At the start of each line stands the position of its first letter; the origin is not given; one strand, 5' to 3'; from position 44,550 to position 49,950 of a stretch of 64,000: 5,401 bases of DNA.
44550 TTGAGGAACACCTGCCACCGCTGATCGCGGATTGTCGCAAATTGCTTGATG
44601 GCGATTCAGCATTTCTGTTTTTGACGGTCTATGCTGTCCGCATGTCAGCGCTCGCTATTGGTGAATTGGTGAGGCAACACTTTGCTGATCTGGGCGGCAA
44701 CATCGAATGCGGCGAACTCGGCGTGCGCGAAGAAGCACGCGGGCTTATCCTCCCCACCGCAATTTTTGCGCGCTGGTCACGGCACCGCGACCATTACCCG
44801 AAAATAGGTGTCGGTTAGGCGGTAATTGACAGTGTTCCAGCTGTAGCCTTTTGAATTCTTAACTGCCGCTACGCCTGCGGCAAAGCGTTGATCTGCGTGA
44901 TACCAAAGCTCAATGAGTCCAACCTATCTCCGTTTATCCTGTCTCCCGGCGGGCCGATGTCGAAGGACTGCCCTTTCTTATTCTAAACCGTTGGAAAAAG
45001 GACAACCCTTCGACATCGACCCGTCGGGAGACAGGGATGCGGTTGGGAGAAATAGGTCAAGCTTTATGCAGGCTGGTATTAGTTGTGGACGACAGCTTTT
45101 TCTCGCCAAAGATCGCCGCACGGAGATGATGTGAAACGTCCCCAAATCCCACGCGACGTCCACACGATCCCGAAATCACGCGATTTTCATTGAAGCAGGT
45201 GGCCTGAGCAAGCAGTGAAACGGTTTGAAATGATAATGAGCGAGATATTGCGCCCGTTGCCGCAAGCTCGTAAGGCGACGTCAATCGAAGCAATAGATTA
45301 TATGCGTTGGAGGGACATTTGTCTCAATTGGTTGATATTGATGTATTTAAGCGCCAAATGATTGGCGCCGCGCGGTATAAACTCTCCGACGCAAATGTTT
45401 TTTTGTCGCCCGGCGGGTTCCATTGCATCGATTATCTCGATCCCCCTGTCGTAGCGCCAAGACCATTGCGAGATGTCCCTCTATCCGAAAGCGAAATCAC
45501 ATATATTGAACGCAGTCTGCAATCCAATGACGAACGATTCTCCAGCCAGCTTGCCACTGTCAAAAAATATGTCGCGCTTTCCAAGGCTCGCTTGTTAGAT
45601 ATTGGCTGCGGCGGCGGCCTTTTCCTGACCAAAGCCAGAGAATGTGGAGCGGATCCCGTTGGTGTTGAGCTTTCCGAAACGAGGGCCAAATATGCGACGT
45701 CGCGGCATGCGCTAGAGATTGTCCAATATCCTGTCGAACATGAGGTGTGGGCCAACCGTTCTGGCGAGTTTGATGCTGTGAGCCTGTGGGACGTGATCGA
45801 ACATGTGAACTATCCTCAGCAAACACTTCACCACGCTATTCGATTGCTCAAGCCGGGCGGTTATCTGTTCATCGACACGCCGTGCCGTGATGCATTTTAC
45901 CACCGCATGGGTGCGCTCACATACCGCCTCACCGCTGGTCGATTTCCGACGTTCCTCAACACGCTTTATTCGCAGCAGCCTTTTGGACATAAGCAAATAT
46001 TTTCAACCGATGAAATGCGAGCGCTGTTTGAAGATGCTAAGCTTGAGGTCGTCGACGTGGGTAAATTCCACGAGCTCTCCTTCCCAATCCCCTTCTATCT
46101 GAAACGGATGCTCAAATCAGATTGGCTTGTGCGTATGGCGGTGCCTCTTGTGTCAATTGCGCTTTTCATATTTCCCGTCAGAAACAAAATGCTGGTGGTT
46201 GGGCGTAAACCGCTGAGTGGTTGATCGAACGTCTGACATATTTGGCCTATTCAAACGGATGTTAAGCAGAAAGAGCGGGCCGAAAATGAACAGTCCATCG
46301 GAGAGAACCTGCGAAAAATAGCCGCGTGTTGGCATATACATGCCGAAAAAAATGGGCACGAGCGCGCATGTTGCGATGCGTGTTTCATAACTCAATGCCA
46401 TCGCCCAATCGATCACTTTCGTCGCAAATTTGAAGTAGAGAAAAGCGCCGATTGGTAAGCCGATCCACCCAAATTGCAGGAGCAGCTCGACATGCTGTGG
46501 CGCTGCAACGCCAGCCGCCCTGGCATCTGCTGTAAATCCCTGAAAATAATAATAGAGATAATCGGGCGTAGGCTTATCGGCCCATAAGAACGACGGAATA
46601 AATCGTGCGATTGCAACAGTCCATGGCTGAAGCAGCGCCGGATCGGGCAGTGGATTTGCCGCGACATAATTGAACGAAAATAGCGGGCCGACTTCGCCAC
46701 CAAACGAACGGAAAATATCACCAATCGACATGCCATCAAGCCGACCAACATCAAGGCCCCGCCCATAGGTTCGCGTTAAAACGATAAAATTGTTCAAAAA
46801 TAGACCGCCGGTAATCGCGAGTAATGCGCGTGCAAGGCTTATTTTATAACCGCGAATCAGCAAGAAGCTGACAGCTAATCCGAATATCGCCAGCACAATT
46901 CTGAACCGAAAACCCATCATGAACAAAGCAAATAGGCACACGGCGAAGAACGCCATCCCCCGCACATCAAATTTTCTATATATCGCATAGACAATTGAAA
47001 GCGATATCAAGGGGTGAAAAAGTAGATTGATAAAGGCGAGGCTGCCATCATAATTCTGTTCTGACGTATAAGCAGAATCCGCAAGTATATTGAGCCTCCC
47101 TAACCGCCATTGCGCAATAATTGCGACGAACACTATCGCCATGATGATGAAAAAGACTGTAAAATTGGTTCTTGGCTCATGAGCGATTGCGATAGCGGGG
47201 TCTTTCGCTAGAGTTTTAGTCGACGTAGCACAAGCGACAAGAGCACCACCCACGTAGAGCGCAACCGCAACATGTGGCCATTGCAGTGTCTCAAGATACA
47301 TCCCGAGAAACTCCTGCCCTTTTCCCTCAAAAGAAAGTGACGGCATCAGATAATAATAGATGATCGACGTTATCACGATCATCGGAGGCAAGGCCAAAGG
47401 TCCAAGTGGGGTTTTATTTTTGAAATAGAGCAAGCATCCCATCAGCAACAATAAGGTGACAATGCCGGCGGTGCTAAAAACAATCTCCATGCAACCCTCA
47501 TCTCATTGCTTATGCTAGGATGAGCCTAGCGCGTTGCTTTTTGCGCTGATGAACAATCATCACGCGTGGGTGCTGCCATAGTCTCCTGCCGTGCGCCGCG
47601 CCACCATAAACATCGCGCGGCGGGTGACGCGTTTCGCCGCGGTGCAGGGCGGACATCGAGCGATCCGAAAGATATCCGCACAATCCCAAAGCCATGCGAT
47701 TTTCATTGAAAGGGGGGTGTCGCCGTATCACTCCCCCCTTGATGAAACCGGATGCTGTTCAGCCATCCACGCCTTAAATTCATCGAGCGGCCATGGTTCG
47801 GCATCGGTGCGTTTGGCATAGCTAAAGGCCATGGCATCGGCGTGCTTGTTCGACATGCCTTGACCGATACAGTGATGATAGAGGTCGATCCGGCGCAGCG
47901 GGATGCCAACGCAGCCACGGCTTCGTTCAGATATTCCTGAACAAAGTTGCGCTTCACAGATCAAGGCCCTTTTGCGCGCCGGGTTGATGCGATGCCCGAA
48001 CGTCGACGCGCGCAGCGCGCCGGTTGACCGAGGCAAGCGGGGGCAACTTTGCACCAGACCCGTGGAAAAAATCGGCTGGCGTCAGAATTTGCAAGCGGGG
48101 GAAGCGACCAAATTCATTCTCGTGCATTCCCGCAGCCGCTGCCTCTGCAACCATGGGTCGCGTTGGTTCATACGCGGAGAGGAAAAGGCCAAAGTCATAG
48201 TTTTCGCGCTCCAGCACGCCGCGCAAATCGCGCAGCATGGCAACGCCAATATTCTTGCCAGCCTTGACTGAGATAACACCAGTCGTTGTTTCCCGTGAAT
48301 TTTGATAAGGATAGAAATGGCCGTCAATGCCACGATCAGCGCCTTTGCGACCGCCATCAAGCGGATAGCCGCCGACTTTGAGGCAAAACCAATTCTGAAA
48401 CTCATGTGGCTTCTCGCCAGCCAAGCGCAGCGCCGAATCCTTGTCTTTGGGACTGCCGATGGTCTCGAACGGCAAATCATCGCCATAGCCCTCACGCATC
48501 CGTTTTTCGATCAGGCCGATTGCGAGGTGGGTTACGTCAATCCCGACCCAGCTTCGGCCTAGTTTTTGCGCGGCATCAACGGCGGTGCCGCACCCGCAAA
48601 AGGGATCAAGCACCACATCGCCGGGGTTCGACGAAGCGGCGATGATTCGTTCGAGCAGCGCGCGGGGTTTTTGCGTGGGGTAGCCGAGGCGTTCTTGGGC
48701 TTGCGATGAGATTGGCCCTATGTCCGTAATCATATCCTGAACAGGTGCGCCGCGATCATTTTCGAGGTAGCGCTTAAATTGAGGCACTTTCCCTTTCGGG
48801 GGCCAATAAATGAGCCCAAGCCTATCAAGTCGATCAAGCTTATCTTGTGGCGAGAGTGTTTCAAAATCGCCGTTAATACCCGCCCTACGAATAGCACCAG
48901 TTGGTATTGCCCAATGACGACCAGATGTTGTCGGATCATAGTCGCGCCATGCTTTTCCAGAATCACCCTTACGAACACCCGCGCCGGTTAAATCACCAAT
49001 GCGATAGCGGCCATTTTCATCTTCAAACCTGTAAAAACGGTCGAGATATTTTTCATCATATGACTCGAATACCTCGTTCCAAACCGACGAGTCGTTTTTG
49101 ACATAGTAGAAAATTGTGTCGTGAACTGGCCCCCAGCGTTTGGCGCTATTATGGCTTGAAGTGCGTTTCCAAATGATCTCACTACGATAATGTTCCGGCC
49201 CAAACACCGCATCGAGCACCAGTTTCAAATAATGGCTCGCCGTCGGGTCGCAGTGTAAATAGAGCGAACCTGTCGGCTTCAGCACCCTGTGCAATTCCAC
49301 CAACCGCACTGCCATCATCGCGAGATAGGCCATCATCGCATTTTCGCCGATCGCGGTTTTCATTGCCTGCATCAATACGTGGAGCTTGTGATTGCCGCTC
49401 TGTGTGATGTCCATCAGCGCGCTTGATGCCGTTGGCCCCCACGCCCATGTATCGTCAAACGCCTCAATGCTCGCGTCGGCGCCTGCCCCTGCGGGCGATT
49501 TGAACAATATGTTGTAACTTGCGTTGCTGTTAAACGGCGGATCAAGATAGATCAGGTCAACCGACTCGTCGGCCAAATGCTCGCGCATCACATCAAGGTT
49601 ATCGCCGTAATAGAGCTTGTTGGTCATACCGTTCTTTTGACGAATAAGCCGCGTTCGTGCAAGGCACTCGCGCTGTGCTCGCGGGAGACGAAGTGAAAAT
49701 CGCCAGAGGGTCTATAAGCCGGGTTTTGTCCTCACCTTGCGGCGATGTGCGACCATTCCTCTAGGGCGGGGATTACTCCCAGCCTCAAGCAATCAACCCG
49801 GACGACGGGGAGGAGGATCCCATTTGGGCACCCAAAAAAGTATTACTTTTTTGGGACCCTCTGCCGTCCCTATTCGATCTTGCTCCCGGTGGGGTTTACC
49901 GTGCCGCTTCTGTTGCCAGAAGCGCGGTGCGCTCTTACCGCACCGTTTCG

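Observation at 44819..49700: Accessory island about 70 bp from the 3' end of rnpB: DNA MTase-nuclease fusion, coupled mini-ORF, orphan Wzy-like membrane protein and SAM methyltransferase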

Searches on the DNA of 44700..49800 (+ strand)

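Call 52: search_rna_families(source=window, start=44700, end=49800, threshold=evalue, max_evalue=1)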
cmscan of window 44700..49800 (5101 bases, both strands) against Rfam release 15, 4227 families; matches with E-value up to 1: 1.
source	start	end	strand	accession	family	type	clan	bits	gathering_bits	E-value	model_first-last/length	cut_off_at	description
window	49699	49800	-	RF00010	RNaseP_bact_a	Gene; ribozyme;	CL00002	60.4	100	4.6e-17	268-367/367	5'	Bacterial RNase P class A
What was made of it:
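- Tried and rejected: At E<=1 over 44.7-49.8 kb it found only rnpB (call 52), so no riboswitch or sRNA family explains the gaps.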

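Call 83: search_dna_similar(query=window:44819-45306:+, collection=plasmids, mode=distant, max_rows=10)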
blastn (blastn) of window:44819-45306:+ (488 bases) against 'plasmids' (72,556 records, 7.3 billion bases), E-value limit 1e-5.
No match.
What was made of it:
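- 44819..45148 (.): Junction DNA with no gene. It contains one unique long hairpin (44938-45035). No Rfam family (call 52) and no plasmid match (call 83).
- Tried and rejected: A distant blastn search gave no match (call 83).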

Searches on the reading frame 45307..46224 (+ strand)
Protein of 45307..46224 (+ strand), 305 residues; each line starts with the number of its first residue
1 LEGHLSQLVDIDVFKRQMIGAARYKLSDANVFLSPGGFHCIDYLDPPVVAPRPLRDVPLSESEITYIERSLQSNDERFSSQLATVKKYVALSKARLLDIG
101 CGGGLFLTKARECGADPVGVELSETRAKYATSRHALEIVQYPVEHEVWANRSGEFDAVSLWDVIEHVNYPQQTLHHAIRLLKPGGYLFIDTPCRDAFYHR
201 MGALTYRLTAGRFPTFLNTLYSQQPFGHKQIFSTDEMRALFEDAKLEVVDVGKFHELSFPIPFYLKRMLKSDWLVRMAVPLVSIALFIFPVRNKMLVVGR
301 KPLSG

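Call 5: search_protein_families(library=pfam, proteins=[window:45307-46224:+], max_evalue=0.01)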
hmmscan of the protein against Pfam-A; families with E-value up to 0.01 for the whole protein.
window:45307-46224:+ (305 aa): 7 families
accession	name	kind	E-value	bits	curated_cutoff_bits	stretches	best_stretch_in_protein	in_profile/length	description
PF13489.12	Methyltransf_23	-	3.7e-27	95.5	27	1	90-250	20-163/164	Methyltransferase domain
PF08241.18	Methyltransf_11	-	4.2e-15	56.6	21.2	1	97-189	1-95/95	Methyltransferase domain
PF08242.18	Methyltransf_12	-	1.2e-12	48.9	30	1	97-187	1-98/98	Methyltransferase domain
PF13649.12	Methyltransf_25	-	1.5e-11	45.3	27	1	97-185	2-97/97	Methyltransferase domain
PF13847.12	Methyltransf_31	-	1.6e-09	38.1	27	1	93-195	4-116/145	Methyltransferase domain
PF02353.26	CMAS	-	5.7e-08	32.8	27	1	94-194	64-169/273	Mycolic acid cyclopropane synthetase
PF07021.18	MetW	-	1.3e-06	28.6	21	1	92-180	13-101/193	Methionine biosynthesis protein MetW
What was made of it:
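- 45307..46224 (+): Class I SAM-dependent methyltransferase (Methyltransf_23), probably a polysaccharide O-methyltransferase. Pfam 3.7e-27 (call 5).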

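Call 6: search_protein_families(library=padloc, proteins=[window:45307-46224:+], max_evalue=0.01)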
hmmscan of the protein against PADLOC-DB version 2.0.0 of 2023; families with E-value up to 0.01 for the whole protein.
window:45307-46224:+ (305 aa): 1 family
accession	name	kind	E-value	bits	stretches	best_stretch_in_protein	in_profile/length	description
PDLC04134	mad2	-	2.4e-12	44.4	1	90-259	285-430/492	mads_2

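Call 7: search_protein_families(library=ncbifam, proteins=[window:45307-46224:+], max_evalue=0.01)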
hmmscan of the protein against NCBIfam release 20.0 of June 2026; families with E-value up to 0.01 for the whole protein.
window:45307-46224:+ (305 aa): 23 families
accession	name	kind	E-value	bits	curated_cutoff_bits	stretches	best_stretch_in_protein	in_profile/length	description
TIGR01983.1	UbiG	equivalog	2.9e-18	66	102.95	1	64-196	30-158/228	bifunctional 2-polyprenyl-6-hydroxyphenol methylase/3-demethylubiquinol 3-O-methyltransferase UbiG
NF045667.1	MTase_DVU1556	equivalog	4.4e-10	39.4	155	1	92-189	22-119/213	DVU_1556 family methyltransferase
TIGR02081.1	metW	equivalog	1.9e-08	34.1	189.5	1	92-181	13-102/194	methionine biosynthesis protein MetW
TIGR02021.1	BchM-ChlM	equivalog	3.3e-07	29.9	158.9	1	79-180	42-142/218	magnesium protoporphyrin IX methyltransferase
NF043040.1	corrin_prot_MT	hypoth_equivalog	3.7e-07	29.8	180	1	84-208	33-167/216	corrinoid protein-associated methyltransferase CpaM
NF008686.0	PRK11705.1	equivalog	5.5e-07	29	400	1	84-191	158-267/383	cyclopropane fatty acyl phospholipid synthase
NF053839.1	CPFASynBruc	equivalog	6.6e-07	28.6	600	1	91-191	173-278/410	cyclopropane fatty acid synthase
NF040703.1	cyclopro_CfaB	exception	1.1e-06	27.8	650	1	85-187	151-261/393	C17 cyclopropane fatty acid synthase CfaB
TIGR00452.1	TIGR00452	equivalog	2.2e-06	26.7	275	1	89-191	114-221/316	tRNA 5-methoxyuridine(34)/uridine 5-oxyacetic acid(34) synthase CmoB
TIGR02072.1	BioC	equivalog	6.5e-06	26.1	184.95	1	85-198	27-141/244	malonyl-ACP O-methyltransferase BioC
NF011650.0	PRK15068.1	equivalog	2e-05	23.6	209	1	84-191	113-227/324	tRNA 5-methoxyuridine(34)/uridine 5-oxyacetic acid(34) synthase CmoB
TIGR04345.1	ovoA_Cterm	equivalog_domain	3e-05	23.7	170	1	153-192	133-172/242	putative 4-mercaptohistidine N1-methyltransferase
NF041537.1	ArsM_AhpD_UU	exception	3.2e-05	22.9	510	1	95-189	79-180/345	arsenite methyltransferase/AhpD domain selenoprotein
NF040539.1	AST_met_ArsM_2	exception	0.00016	21.6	240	1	68-188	29-161/262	putative arsinothricin biosynthesis methyltransferase ArsM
NF047649.1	MTase_UXPK_star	exception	0.0002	20.5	460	1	96-189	81-181/283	methyltransferase/UXPK-star double selenoprotein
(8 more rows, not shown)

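Call 35: search_protein_families(library=pfam, proteins=[L091:9300-9695:+], max_evalue=1)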
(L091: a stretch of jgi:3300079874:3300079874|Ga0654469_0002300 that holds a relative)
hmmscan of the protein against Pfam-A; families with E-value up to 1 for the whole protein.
L091:9300-9695:+ (131 aa): 1 family
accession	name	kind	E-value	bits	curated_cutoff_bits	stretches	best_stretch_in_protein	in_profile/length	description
PF11162.13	DUF2946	-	0.00099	20.3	23.7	1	11-128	2-117/117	Protein of unknown function (DUF2946)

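Call 36: search_protein_families(library=phrogs, proteins=[window:45307-46224:+], max_evalue=0.01)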
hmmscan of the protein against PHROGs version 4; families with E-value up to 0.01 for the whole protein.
window:45307-46224:+ (305 aa): 5 families
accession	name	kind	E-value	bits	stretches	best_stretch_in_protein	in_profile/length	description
phrog_22502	-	other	1.3e-12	49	1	84-201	63-185/276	methyltransferase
phrog_23522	-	unknown function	1.5e-07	32.2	1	88-222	47-183/273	-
phrog_4752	-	other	1.6e-06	28.6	1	68-193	28-162/241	tRNA methyltransferase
phrog_27380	-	other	1.4e-05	25.7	1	69-188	68-189/285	methyltransferase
phrog_6564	-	other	3.9e-05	24.1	1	92-178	62-132/204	methyltransferase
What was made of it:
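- Tried and rejected: Neither gave a hit (calls 35, 36).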
